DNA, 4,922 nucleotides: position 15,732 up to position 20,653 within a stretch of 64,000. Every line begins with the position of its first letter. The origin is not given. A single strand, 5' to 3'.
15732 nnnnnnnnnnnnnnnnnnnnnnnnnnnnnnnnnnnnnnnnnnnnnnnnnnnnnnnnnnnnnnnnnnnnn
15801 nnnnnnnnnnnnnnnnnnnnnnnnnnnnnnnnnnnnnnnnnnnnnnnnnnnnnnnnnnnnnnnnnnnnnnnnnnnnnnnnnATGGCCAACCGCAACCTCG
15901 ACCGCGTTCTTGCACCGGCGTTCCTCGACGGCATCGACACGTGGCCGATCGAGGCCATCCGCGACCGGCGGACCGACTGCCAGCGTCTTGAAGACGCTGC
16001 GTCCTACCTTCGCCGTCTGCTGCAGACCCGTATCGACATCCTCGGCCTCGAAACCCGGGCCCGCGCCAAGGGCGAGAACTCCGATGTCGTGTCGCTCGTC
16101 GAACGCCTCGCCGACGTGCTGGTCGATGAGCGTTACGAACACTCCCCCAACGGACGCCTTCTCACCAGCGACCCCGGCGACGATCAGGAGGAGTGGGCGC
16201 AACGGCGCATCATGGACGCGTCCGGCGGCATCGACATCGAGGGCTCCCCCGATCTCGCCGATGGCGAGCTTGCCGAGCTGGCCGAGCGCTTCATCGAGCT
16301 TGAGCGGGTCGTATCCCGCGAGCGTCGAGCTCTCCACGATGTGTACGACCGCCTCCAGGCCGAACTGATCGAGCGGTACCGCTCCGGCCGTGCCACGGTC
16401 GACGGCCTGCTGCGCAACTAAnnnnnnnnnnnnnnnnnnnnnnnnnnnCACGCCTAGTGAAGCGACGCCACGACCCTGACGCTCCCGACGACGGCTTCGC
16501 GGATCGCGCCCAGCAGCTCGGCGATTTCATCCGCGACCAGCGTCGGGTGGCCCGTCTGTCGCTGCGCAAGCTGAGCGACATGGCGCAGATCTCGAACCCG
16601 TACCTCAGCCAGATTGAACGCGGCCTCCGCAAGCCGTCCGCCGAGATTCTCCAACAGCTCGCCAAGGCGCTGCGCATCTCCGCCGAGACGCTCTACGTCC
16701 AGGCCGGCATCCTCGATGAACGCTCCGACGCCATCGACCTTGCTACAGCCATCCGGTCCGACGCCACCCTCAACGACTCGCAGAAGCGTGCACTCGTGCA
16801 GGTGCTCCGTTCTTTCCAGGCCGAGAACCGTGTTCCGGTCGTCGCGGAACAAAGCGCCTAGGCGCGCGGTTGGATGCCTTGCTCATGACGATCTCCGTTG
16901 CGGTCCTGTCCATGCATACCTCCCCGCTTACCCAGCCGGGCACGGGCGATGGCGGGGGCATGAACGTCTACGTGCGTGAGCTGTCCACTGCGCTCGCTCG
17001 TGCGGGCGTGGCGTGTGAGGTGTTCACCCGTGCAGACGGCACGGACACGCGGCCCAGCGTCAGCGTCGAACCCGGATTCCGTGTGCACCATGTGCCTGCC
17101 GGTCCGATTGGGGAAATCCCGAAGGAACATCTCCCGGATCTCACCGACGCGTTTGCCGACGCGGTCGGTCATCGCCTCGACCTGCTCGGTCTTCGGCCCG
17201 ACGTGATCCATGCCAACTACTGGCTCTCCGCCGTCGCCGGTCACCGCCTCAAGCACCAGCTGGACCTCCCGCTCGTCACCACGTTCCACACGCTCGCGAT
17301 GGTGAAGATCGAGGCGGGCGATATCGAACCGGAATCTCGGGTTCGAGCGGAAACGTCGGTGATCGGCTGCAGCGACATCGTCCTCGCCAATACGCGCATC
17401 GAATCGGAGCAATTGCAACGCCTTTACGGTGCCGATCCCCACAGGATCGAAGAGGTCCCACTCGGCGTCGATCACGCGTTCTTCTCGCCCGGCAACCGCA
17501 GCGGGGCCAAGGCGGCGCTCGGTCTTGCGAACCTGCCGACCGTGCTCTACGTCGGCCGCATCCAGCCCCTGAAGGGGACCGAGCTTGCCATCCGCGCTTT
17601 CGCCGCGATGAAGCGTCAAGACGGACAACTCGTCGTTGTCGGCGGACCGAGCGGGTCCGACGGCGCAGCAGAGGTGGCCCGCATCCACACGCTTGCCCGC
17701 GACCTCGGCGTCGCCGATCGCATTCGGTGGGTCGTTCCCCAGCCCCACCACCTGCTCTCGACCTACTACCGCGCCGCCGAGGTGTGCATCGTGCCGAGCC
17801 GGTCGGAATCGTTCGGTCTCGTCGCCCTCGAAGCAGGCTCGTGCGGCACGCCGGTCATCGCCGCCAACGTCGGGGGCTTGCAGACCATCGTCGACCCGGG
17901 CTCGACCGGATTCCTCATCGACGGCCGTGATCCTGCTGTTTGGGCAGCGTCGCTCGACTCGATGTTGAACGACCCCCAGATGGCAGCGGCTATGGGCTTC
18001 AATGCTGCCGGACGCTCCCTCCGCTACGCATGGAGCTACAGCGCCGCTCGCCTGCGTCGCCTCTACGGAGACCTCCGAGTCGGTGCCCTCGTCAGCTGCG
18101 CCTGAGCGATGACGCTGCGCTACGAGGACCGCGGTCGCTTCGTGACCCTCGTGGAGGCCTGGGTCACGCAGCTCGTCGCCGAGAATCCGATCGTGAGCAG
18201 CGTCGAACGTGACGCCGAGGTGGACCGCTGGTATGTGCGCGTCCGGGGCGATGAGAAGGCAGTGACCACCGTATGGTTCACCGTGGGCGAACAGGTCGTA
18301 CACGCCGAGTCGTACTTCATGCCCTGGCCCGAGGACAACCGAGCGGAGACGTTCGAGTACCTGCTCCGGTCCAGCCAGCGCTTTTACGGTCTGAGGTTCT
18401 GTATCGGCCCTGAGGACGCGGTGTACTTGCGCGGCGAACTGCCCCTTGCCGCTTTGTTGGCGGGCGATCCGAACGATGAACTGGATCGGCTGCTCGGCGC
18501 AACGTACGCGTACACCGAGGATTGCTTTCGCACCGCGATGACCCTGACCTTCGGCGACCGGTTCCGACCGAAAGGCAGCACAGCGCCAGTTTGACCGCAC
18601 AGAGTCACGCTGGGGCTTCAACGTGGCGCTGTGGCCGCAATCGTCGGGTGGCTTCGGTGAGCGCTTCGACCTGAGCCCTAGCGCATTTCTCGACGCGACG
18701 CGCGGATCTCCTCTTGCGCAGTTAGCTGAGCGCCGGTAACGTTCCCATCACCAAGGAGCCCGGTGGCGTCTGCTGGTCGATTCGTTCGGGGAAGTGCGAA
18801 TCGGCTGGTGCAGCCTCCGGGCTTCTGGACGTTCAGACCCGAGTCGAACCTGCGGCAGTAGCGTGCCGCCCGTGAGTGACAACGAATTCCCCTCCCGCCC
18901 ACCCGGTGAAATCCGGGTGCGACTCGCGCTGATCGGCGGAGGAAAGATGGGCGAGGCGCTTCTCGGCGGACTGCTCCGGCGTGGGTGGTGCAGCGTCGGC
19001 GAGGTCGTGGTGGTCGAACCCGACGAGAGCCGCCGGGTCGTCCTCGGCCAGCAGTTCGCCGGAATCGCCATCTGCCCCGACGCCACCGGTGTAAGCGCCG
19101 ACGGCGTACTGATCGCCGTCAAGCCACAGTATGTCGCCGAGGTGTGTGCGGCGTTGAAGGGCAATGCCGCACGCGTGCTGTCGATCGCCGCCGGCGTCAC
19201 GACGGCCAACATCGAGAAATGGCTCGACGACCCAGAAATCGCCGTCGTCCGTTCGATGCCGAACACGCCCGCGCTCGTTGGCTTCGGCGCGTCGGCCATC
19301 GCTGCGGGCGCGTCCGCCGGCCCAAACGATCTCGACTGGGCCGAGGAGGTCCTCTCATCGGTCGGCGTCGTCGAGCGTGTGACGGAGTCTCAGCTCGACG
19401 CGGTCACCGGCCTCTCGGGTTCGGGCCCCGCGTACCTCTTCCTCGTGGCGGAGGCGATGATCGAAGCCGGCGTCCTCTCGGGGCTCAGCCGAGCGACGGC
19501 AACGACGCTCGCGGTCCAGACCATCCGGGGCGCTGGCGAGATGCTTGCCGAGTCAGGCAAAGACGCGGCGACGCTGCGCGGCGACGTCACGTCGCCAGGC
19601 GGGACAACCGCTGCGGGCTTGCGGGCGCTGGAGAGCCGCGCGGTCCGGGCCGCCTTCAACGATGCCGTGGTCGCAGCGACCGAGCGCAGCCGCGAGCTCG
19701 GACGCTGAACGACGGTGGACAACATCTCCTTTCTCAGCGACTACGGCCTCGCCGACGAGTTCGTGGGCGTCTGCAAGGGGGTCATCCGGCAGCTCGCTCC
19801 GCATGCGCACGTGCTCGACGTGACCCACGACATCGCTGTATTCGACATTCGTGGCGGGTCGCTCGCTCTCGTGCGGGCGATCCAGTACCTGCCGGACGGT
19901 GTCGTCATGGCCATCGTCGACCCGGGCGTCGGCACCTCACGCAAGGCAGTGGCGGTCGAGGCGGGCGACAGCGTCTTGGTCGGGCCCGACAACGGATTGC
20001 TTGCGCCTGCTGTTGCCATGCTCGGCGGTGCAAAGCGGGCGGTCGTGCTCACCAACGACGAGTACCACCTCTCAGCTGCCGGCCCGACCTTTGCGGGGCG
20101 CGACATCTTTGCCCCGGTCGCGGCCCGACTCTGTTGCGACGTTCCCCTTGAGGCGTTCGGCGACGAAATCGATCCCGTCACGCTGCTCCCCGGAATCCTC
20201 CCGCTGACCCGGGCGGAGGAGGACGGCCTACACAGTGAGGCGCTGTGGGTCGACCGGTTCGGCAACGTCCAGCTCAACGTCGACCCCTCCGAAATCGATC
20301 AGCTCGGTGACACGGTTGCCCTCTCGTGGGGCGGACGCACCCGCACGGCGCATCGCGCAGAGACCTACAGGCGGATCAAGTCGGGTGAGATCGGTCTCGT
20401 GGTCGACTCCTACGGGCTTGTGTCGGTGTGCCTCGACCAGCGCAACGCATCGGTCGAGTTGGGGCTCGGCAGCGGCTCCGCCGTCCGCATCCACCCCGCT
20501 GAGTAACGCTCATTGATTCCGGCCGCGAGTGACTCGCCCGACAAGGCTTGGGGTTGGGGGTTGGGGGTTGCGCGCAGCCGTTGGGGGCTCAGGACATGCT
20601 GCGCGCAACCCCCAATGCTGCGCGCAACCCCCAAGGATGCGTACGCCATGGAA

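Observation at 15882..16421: RsiG-like protein with two c-di-GMP-binding-type helix motifs, without a sigma factor partner in the window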

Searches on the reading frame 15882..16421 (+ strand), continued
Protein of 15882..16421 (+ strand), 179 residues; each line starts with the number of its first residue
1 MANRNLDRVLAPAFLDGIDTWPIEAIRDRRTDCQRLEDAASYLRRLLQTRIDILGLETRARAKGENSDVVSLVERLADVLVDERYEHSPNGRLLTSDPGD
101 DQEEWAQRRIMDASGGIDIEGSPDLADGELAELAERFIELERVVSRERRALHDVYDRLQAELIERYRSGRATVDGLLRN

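Call 56: find_encoding_contigs(protein=P0073, flank=5000, max_places=2)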
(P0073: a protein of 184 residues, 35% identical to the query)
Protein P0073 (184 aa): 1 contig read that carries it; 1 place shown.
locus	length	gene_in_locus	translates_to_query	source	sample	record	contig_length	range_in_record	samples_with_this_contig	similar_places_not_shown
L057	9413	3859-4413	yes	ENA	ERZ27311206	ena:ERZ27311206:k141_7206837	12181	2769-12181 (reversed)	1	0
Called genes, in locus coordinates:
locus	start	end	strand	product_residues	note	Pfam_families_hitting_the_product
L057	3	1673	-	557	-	?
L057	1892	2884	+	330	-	PF01551:Peptidase_M23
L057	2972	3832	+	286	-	PF05853:BKACE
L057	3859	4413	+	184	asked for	PF22802:RsiG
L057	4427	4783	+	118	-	PF00072:Response_reg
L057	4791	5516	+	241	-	PF13487:HD_5, PF01966:HD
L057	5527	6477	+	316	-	PF06089:Asparaginase_II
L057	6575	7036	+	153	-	PF12844:HTH_19 (weak), PF13560:HTH_31, PF01381:HTH_3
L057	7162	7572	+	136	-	-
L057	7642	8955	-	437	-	PF00370:FGGY_N, PF02782:FGGY_C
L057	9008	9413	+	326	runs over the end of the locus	PF00389:2-Hacid_dh, PF02826:2-Hacid_dh_C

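Call 57: find_encoding_contigs(protein=P0055, flank=5000, max_places=2)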
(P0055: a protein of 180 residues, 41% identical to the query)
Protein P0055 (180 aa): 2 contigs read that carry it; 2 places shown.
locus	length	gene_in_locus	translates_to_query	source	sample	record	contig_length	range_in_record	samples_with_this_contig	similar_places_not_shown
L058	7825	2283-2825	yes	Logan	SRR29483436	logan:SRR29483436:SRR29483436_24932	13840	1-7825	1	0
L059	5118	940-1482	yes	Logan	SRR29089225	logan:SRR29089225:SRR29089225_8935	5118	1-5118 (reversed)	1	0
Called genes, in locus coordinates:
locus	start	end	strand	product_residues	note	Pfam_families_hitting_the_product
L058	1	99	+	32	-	?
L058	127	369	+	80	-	PF01258:zf-dskA_traR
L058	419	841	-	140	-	PF01863:YgjP-like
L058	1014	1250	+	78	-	PF02597:ThiS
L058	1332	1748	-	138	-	PF09055:Sod_Ni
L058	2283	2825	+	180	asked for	PF22802:RsiG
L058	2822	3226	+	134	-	PF12844:HTH_19, PF13560:HTH_31, PF01381:HTH_3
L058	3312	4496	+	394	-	PF13439:Glyco_transf_4, PF13579:Glyco_trans_4_4, PF20706:GT4-conflict, PF00534:Glycos_transf_1, PF13692:Glyco_trans_1_4, PF13524:Glyco_trans_1_2 (weak)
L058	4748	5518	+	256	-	PF14748:P5CR_dimer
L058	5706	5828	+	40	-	PF12728:HTH_17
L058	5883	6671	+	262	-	PF01887:SAM_HAT_N, PF20257:SAM_HAT_C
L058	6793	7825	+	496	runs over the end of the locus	PF00501:AMP-binding, PF13193:AMP-binding_C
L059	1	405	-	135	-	?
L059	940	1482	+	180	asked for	PF22802:RsiG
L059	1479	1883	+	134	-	PF12844:HTH_19, PF13560:HTH_31, PF01381:HTH_3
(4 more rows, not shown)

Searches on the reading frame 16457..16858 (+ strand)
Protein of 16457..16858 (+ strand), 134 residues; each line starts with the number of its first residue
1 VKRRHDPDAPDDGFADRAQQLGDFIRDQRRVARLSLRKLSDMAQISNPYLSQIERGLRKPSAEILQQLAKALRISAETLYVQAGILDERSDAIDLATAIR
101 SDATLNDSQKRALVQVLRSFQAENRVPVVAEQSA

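Call 44: search_protein_families(library=pfam, proteins=[window:16457-16858:+], max_evalue=0.001)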
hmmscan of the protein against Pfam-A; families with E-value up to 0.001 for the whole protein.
window:16457-16858:+ (134 aa): 3 families
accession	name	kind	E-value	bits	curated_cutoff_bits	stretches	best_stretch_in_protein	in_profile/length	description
PF01381.28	HTH_3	-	7.3e-12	45.6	23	1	29-77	5-53/55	Helix-turn-helix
PF13560.12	HTH_31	-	9.7e-10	39.1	27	1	20-77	1-59/64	Helix-turn-helix domain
PF12844.13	HTH_19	-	6.1e-07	29.7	30.2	1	22-84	1-63/64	Helix-turn-helix domain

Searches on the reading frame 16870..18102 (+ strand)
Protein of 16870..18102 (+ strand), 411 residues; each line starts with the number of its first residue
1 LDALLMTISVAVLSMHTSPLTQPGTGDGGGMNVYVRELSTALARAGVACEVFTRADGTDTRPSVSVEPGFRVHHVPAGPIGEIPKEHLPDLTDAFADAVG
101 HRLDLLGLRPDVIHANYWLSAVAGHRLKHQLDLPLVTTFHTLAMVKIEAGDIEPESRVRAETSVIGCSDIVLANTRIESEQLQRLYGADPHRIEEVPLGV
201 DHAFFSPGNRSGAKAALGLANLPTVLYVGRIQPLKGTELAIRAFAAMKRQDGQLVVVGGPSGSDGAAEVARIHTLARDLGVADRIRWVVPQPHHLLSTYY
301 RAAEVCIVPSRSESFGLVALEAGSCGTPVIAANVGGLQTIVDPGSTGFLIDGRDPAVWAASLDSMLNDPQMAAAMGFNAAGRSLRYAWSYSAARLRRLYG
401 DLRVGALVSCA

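Call 44: search_protein_families(library=pfam, proteins=[window:16870-18102:+], max_evalue=0.001)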
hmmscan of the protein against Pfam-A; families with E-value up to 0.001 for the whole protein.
window:16870-18102:+ (411 aa): 6 families
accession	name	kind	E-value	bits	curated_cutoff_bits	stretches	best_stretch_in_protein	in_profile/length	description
PF00534.26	Glycos_transf_1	-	2.8e-37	128.3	26.4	1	222-379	15-169/172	Glycosyl transferases group 1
PF13692.12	Glyco_trans_1_4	-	1.4e-29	103.6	27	1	223-368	2-142/142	Glycosyl transferases group 1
PF13439.12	Glyco_transf_4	-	2.3e-26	93.3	28.5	1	29-203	2-169/170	Glycosyltransferase Family 4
PF13579.12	Glyco_trans_4_4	-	7.4e-26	91.8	29.7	1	29-199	1-158/158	Glycosyl transferase 4-like domain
PF20706.3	GT4-conflict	-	2.4e-20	73.3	26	1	28-394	11-384/385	Family 4 Glycosyltransferase in conflict systems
PF08323.17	Glyco_transf_5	-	6.7e-06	26.4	22.7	0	92-145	111-171/239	Starch synthase catalytic domain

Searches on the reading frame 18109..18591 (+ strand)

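Call 44: search_protein_families(library=pfam, proteins=[window:18109-18591:+], max_evalue=0.001)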
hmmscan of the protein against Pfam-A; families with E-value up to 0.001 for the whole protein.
window:18109-18591:+ (161 aa): 1 family
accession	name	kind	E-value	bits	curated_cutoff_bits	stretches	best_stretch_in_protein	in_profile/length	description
PF10722.14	YbjN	-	6.1e-08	33.4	22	1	17-141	7-122/126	Putative bacterial sensory transduction regulator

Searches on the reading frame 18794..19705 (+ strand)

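Call 58: search_protein_families(library=pfam, proteins=[window:18794-19705:+], max_evalue=0.001)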
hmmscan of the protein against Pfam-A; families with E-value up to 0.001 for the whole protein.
window:18794-19705:+ (304 aa): 2 families
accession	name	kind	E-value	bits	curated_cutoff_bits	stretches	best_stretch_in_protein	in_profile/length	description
PF14748.11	P5CR_dimer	-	4.4e-38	130.2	25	1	198-302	1-105/105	Pyrroline-5-carboxylate reductase dimerisation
PF03807.23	F420_oxidored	-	4.5e-12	46.8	21.6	1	43-133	1-93/94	NADP oxidoreductase coenzyme F420-dependent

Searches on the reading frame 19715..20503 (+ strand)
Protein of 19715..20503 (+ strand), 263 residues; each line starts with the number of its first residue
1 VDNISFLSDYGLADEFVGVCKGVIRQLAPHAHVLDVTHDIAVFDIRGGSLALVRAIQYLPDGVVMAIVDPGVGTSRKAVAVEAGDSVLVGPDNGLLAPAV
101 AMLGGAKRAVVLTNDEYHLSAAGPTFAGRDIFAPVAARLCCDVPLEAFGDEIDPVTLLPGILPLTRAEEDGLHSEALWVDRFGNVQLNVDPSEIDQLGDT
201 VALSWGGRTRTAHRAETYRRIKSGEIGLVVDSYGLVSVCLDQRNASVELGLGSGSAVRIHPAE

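Call 58: search_protein_families(library=pfam, proteins=[window:19715-20503:+], max_evalue=0.001)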
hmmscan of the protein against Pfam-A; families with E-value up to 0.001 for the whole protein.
window:19715-20503:+ (263 aa): 2 families
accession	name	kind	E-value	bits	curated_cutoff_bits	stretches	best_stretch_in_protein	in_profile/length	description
PF01887.21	SAM_HAT_N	-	3.4e-45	153.8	26.3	1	4-149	1-145/145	SAM hydroxide adenosyltransferase N-terminal domain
PF20257.3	SAM_HAT_C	-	2.3e-13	50.7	25.5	1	177-258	4-84/84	SAM hydroxide adenosyltransferase C-terminal domain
